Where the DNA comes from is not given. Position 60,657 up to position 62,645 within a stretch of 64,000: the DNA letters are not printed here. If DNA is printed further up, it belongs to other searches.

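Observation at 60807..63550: Lamassu-like defense pair: Cap4/DUF4297-like nuclease protein + SMC/Rad50-like ATPase with CxxC zinc hook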

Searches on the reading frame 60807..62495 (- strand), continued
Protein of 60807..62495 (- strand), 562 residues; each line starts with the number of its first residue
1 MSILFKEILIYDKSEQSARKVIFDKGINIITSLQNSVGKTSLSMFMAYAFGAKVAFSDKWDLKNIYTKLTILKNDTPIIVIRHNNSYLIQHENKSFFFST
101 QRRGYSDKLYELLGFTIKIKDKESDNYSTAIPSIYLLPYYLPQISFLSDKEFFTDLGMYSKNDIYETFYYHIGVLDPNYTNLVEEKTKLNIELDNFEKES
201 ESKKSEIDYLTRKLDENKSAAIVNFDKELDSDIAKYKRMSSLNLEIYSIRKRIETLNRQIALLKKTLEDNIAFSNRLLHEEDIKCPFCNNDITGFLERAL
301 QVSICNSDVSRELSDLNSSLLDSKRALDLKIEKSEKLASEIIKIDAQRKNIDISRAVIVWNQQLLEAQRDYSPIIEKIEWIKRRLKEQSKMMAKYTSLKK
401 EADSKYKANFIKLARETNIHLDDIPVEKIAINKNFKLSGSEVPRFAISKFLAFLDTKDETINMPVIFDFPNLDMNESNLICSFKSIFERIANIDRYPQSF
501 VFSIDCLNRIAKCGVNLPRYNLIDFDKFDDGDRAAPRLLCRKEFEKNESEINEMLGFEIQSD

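Call 73: search_protein_representatives(alignment_id=A1)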
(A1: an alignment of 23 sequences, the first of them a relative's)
Query: 23 sequences, 558 profile positions. Proteins with E-value up to 0.001 (for the whole library): 717; up to 1e-10: 453; up to 1e-30: 44. The best 150 are listed.
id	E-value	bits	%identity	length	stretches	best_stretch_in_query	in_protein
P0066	3.2e-294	993.1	-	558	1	1-557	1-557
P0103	1.7e-221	753.1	-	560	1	2-556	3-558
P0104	1.1e-157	542.4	-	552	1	2-553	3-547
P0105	3.8e-134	464.7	-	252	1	1-246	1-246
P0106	6.7e-124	430.9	-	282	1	277-557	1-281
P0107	6.6e-98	345.1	-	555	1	2-557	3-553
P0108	1.7e-97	343.7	-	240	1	158-397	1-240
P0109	1.8e-59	218.2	-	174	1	254-414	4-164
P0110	8.0e-58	212.8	-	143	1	115-257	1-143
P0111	2.7e-51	191.2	-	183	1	296-440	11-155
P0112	1.4e-50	188.9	-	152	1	249-392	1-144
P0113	8.3e-47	176.4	-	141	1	357-495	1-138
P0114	3.7e-45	170.9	-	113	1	449-557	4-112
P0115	4.4e-45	170.7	-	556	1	2-556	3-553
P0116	5.9e-44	167.0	-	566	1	4-553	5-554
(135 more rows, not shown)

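Call 76: find_related_loci(query=A1, collection=viral_contigs, flank=8000)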
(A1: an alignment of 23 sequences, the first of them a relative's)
Query A1 (562 aa) in viral_contigs; peptide patterns used: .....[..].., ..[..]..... (x = any residue, [..] = any of these).
116 stretches matched a pattern; 1 encode a relative of the query (tblastn E <= 1e-3); 1 distinct loci.
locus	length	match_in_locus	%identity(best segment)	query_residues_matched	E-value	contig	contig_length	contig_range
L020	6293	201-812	26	7-211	6e-17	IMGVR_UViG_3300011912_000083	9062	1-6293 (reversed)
